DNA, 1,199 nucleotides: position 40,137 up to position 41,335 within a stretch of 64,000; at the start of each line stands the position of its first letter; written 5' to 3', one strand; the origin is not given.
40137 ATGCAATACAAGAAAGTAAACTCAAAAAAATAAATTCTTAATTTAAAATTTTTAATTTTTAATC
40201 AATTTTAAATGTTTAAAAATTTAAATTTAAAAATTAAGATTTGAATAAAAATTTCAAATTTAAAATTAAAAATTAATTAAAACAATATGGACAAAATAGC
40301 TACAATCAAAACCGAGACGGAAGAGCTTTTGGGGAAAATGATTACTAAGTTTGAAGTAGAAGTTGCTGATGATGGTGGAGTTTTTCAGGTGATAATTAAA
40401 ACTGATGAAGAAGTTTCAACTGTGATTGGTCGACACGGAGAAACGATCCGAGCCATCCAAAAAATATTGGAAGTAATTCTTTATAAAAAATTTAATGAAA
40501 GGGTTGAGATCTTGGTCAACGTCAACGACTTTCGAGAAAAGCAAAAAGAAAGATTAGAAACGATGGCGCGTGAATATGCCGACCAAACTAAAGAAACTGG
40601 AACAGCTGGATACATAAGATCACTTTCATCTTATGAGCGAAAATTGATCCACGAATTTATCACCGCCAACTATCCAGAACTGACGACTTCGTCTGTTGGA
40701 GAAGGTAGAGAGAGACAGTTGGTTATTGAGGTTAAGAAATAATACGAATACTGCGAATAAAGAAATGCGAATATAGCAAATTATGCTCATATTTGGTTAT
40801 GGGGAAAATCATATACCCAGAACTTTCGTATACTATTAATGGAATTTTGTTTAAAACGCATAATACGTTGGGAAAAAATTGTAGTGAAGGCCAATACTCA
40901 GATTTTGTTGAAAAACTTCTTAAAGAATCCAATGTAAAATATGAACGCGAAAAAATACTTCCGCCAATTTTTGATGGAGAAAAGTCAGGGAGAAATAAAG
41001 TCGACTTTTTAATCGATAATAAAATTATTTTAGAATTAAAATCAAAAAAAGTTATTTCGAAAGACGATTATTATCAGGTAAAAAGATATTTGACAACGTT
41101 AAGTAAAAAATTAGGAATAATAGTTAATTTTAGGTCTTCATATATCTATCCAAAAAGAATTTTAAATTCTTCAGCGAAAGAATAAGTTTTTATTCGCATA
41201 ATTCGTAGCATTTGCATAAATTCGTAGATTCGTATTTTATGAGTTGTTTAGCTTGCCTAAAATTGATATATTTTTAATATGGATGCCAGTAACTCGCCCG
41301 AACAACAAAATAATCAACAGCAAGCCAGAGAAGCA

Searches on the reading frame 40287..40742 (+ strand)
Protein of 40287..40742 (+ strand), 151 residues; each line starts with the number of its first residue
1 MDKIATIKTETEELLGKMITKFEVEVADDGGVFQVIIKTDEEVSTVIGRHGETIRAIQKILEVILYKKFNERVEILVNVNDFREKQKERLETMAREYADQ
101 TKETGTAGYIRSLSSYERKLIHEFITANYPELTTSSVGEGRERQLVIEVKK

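Call 6: search_protein_families(library=pfam, proteins=[window:40287-40742:+], max_evalue=0.1)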
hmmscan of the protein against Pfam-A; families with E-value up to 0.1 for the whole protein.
window:40287-40742:+ (151 aa): 7 families
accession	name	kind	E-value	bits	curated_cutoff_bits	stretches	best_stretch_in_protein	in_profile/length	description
PF01424.28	R3H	-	7.8e-11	42.3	26.8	1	89-147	2-58/60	R3H domain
PF13083.13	KH_KhpA-B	-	1.8e-07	31.4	32.1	1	17-75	15-71/73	KhpA/KhpB, KH domain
PF17239.7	DUF5312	-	0.00023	20.1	25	1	34-98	479-543/553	Family of unknown function (DUF5312)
PF00013.35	KH_1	-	0.0024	18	21.5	1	35-59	4-27/66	KH domain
PF07650.23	KH_2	-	0.0099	16.1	22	1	19-75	15-68/78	KH domain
PF22053.2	DUF6938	-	0.051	13.6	27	1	47-129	44-131/236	Domain of unknown function (DUF6938)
PF08438.16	YGR210-like_G4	-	0.059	14.2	24.7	1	62-111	43-91/108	Obg-like GTPase YGR210-like, G4 motif-containing domain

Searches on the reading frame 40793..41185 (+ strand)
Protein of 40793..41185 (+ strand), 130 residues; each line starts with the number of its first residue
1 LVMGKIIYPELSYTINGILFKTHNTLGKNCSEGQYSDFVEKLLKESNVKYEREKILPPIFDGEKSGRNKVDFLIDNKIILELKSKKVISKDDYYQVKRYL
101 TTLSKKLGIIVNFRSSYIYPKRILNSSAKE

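Call 6: search_protein_families(library=pfam, proteins=[window:40793-41185:+], max_evalue=0.1)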
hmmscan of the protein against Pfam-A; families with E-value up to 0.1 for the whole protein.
window:40793-41185:+ (130 aa): 3 families
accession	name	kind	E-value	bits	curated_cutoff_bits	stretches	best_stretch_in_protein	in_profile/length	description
PF13366.12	PDDEXK_3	-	5.3e-22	78.8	22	1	10-115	2-108/117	PD-(D/E)XK nuclease superfamily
PF13588.12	HSDR_N_2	-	0.00035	21.1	25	1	65-123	34-98/110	Type I restriction enzyme R protein N terminus (HSDR_N)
PF01930.23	Cas_Cas4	-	0.0013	19.2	22.7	1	39-111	31-99/160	Domain of unknown function DUF83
